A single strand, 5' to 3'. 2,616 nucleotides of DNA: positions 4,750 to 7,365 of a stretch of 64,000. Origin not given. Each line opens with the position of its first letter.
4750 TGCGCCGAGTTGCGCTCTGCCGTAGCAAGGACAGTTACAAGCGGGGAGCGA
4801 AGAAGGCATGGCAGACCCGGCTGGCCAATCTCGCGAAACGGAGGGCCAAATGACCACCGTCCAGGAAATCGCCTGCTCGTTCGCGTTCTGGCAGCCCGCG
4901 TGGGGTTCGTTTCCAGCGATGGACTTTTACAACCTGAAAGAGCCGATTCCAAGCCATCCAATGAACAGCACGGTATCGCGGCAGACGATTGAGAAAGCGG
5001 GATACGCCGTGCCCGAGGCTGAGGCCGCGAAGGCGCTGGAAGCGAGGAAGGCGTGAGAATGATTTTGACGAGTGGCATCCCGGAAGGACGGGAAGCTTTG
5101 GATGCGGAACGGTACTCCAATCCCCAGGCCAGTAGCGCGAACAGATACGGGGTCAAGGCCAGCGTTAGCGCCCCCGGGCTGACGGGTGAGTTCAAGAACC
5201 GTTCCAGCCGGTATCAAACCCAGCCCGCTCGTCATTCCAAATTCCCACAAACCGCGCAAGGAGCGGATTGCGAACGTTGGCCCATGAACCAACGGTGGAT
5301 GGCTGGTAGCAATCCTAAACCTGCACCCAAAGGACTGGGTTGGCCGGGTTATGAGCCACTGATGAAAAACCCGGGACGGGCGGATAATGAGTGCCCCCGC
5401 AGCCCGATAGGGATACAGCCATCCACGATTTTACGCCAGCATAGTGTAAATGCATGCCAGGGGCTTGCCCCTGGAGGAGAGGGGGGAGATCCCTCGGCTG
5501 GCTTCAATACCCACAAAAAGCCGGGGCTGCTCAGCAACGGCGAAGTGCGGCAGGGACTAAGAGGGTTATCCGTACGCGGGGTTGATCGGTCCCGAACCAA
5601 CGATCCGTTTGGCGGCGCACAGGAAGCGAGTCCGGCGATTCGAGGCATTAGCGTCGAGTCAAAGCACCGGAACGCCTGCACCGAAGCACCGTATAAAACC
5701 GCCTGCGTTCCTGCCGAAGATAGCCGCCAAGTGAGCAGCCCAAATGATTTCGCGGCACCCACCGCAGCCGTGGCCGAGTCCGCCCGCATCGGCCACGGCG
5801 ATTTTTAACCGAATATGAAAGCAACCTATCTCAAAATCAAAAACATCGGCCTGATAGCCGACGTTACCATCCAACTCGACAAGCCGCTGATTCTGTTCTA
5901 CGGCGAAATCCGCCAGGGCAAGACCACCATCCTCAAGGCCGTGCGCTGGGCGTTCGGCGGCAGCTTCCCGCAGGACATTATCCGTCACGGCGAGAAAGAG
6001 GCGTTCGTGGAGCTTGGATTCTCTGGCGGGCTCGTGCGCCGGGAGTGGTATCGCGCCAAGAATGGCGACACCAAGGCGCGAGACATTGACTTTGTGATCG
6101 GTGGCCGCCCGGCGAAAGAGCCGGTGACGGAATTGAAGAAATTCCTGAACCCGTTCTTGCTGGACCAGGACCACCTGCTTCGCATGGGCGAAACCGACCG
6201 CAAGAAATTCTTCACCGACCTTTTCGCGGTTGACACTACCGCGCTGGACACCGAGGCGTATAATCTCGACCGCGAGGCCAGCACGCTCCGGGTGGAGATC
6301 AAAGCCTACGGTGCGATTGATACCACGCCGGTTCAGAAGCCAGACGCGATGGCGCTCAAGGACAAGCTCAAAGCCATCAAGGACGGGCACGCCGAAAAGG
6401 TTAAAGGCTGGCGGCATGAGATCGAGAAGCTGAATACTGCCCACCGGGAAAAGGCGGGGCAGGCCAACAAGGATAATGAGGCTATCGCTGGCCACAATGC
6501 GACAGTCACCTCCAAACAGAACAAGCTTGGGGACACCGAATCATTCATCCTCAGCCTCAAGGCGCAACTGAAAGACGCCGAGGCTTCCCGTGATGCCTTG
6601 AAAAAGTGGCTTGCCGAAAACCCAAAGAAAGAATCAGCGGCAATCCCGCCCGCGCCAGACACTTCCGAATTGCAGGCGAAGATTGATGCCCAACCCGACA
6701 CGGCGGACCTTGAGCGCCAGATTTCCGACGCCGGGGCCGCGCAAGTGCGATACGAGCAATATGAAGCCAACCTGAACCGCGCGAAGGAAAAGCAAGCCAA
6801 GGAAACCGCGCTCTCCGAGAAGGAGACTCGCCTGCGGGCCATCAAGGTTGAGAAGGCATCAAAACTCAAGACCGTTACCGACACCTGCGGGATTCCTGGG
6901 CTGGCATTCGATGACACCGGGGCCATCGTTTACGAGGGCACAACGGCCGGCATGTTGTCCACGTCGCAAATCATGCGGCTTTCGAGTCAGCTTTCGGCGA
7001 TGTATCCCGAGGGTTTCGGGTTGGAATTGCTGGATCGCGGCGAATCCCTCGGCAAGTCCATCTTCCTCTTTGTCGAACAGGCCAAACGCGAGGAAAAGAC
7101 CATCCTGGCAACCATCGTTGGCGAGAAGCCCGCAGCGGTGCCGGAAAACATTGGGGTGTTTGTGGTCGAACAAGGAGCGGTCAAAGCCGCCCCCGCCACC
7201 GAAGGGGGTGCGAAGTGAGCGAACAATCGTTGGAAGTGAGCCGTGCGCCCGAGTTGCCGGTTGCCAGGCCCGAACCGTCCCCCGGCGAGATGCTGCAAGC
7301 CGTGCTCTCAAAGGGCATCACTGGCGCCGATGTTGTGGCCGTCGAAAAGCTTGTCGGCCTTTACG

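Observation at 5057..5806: About 750 nt of densely base-paired, terminator-capped sequence in the early operon: candidate large structured RNA rather than a protein gene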

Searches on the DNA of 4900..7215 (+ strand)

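Call 4: search_rna_families(source=window, start=4900, end=5950, threshold=evalue, max_evalue=10)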
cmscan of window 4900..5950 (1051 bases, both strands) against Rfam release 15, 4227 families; matches with E-value up to 10: 5.
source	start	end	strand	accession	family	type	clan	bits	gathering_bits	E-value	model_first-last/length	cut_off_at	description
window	5445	5526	+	RF02151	MIMT1_1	Gene; lncRNA;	-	17.4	45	1.4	1-88/88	no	MER1 repeat containing imprinted transcript 1 conserved region 1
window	5047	5126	+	RF03066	COG3610-DE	Gene; sRNA;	-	15.8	73.5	4.7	1-116/116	no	COG3610-DE RNA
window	5712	5744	+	RF02276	Hammerhead_II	Gene; ribozyme;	CL00010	14.4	37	9.7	1-66/66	no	Hammerhead ribozyme (type II)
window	5358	5411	+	RF01131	sR47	Gene; snRNA; snoRNA; CD-box;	CL00132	12.6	40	4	1-55/55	no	Small nucleolar RNA sR47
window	5915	5940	-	RF02117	FMR1-AS1_1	Gene; lncRNA;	-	11.9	40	7.4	30-56/56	no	FMR1 antisense RNA 1 conserved region 1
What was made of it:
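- On Any Rfam 15 family (including GOLLD, ROOL, HEARO, OLE, raiA, group I/II introns, RNase P RNA, tmRNA, 6S, riboswitches): The best hit at E<=10 in 4900-5950 is 17 bits against a 45-bit threshold (call 4).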

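Call 7: search_dna_similar(query=window:5000-5850:+, collection=phages, mode=distant, max_rows=30)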
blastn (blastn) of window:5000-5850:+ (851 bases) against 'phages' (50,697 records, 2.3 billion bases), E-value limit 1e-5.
No match.

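Call 56: search_rna_families(sources=[L108, L109, L110, L114, L115], threshold=evalue, max_evalue=1)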
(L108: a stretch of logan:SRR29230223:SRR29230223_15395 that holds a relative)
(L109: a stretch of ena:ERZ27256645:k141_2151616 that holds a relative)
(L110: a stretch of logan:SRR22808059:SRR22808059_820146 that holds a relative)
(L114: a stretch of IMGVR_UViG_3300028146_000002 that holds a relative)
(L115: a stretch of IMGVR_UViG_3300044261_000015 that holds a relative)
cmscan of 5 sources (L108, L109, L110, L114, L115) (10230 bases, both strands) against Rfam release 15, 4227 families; matches with E-value up to 1: 0.
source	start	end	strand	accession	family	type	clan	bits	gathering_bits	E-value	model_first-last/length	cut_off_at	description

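Call 105: search_with_rna_model(model_id=R1, sources=[L066, L089], max_evalue=0.01, show_alignments=1)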
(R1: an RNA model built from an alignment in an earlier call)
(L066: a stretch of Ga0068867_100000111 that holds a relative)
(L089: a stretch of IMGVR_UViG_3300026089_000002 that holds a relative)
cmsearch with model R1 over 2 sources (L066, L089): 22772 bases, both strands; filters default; matches with E-value up to 0.01: 2.
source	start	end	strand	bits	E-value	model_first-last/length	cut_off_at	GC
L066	3567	3810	+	77.2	1.8e-23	1-170/170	no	0.49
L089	3567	3810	+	77.2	1.8e-23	1-170/170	no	0.49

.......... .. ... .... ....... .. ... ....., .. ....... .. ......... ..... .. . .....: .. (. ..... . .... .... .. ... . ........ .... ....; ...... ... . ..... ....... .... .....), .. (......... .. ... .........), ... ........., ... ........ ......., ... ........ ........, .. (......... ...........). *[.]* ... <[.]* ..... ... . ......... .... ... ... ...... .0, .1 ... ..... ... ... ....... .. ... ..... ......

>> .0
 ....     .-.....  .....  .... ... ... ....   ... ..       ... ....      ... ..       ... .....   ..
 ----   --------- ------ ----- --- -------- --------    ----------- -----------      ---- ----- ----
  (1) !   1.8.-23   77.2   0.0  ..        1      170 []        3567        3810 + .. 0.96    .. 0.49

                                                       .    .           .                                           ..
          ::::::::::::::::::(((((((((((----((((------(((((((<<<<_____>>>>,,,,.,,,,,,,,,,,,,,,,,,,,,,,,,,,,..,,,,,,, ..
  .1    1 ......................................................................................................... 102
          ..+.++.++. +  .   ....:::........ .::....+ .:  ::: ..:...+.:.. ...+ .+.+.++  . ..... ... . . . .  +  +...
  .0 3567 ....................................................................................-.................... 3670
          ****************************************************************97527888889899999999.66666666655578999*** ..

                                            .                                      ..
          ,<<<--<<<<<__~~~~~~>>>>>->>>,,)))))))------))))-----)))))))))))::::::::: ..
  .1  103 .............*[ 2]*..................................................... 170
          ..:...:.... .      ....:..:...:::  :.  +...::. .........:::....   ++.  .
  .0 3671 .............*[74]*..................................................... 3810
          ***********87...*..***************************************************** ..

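Call 119: search_dna_similar(query=window:5505-5751:+, collection=phages, mode=distant, max_evalue=10, max_rows=15)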
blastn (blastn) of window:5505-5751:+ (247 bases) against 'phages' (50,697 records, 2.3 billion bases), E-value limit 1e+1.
Records with a match: 22; places in all: 22; records where one place covers at least 80% of the query: 0.
Best place of each record, by identity: >=99% 3; 95-99% 18; 80-90% 1.
By first word of the organism name: Listeria 18; Cyanophage 2; Aeromonas 1; Plectonema 1.
By host as written in the record: Listeria monocytogenes 16; Listeria monocytogenes CRIFS culture collection code: C519 2; Phormidium foveolarum 2; Aeromonas salmonicida HER1098 1; Leptolyngbya boryana FACHB-402 (synonym: Plectonema boryanum FACHB-402) 1.
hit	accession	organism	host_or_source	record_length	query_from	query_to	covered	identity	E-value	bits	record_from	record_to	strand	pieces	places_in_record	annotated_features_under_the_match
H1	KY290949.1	Aeromonas phage Asp37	Aeromonas salmonicida HER1098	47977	113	141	12%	86.2%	1e+1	36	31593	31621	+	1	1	none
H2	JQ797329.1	Listeria phage vB_LmoM_AG20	Listeria monocytogenes CRIFS culture ...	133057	49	70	9%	95.5%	1e+1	37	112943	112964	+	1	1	hypothetical protein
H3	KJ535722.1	Listeria phage LMSP-25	Listeria monocytogenes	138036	49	70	9%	95.5%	1e+1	37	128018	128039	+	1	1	hypothetical protein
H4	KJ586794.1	Listeria phage LMTA-34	Listeria monocytogenes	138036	49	70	9%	95.5%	1e+1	37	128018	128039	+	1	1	hypothetical protein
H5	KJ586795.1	Listeria phage LMTA-94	Listeria monocytogenes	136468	49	70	9%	95.5%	1e+1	37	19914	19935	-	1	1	hypothetical protein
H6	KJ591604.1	Listeria phage LMTA-148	Listeria monocytogenes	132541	49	70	9%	95.5%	1e+1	37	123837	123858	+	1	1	hypothetical protein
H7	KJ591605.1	Listeria phage LMTA-57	Listeria monocytogenes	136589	49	70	9%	95.5%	1e+1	37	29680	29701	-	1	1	hypothetical protein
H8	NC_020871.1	Listeria phage vB_LmoM_AG20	Listeria monocytogenes CRIFS culture ...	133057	49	70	9%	95.5%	1e+1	37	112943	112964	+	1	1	hypothetical protein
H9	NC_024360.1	Listeria phage LMSP-25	Listeria monocytogenes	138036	49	70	9%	95.5%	1e+1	37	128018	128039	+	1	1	hypothetical protein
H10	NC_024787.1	Listeria phage LMTA-148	Listeria monocytogenes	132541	49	70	9%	95.5%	1e+1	37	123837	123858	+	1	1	hypothetical protein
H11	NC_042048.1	Listeria phage LMTA-34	Listeria monocytogenes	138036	49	70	9%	95.5%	1e+1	37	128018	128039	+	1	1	hypothetical protein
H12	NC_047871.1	Listeria phage LMTA-57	Listeria monocytogenes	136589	49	70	9%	95.5%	1e+1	37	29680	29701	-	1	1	hypothetical protein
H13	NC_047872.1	Listeria phage LMTA-94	Listeria monocytogenes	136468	49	70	9%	95.5%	1e+1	37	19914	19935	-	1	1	hypothetical protein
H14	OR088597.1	Listeria phage cka15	Listeria monocytogenes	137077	49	70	9%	95.5%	1e+1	37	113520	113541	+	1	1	hypothetical protein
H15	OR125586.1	Listeria phage cka16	Listeria monocytogenes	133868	49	70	9%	95.5%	1e+1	37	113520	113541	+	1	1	record has no annotation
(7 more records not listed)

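Call 120: search_dna_similar(query=L066:3567-3810:+, collection=phages, mode=distant, max_evalue=10, max_rows=15)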
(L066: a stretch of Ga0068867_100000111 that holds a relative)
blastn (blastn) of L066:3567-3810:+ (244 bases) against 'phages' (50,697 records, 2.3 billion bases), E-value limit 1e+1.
Records with a match: 93; places in all: 94; records where one place covers at least 80% of the query: 0.
Best place of each record, by identity: >=99% 69; 95-99% 3; 90-95% 21.
By first word of the organism name: Pseudomonas 78; Salmonella 6; Tsukamurella 4; Erwinia 2; Enterococcus 2; Escherichia 1.
By host as written in the record: Pseudomonas aeruginosa 28; Pseudomonas aeruginosa PAO1 24; Pseudomonas sp. 12; - 6; Tsukamurella inchonensis strain BEN701 4; Salmonella enterica 3; Erwinia amylovora ATCC 29780 2; Enterococcus faecium 2; and 10 more.
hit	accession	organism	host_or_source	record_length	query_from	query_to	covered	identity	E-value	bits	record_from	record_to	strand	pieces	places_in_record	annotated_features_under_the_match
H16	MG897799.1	Pseudomonas phage vB_PaeM_LS1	Pseudomonas aeruginosa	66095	77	107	13%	90.3%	2e-1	42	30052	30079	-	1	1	hypothetical protein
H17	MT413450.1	Pseudomonas phage Epa15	-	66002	77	107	13%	90.3%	2e-1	42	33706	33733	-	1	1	hypothetical protein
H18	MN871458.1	Pseudomonas phage Pa-G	Pseudomonas aeruginosa PAO1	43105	77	107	13%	90.3%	2e-1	42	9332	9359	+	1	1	record has no annotation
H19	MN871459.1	Pseudomonas phage Pa-H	Pseudomonas aeruginosa PAO1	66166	77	107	13%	90.3%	2e-1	42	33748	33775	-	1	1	record has no annotation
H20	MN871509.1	Pseudomonas phage pasz5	Pseudomonas aeruginosa PAO1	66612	77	107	13%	90.3%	2e-1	42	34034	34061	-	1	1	record has no annotation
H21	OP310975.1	Pseudomonas phage Kara-mokiny kep-wari Wadjak 9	Pseudomonas aeruginosa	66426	77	107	13%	90.3%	2e-1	42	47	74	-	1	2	none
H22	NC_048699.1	Pseudomonas phage vB_PaeM_LS1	Pseudomonas aeruginosa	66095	77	107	13%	90.3%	2e-1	42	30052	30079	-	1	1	hypothetical protein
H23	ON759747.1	Pseudomonas phage PA_LZ7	Pseudomonas aeruginosa PAO1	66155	77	107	13%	90.3%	2e-1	42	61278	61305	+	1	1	hypothetical protein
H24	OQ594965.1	Pseudomonas phage SG1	Pseudomonas aeruginosa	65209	77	107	13%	90.3%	2e-1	42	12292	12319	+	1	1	IgA FC receptor precursor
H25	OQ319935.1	Pseudomonas phage 20Oct199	Pseudomonas aeruginosa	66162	77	107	13%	90.3%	2e-1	42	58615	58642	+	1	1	hypothetical protein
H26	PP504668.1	Pseudomonas phage vB_PaeM_H24-1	Pseudomonas aeruginosa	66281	77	107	13%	90.3%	2e-1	42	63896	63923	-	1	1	IgA FC receptor precursor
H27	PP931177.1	Pseudomonas phage PAB1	Pseudomonas aeruginosa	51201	77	107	13%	90.3%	2e-1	42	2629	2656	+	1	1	hypothetical protein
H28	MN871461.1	Pseudomonas phage Pa-J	Pseudomonas aeruginosa PAO1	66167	77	106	12%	90.0%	8e-1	40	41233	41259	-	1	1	record has no annotation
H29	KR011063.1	Tsukamurella phage TIN3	Tsukamurella inchonensis strain BEN701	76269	85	108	10%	91.7%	1e+1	36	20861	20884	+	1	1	putative tape measure protein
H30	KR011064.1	Tsukamurella phage TIN4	Tsukamurella inchonensis strain BEN701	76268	85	108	10%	91.7%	1e+1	36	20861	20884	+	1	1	putative major tail protein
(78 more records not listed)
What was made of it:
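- Tried and rejected: blastn of two core sequences against 50,697 cultured-phage records gave only 22-31-nt chance matches (calls 7, 119, 120).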
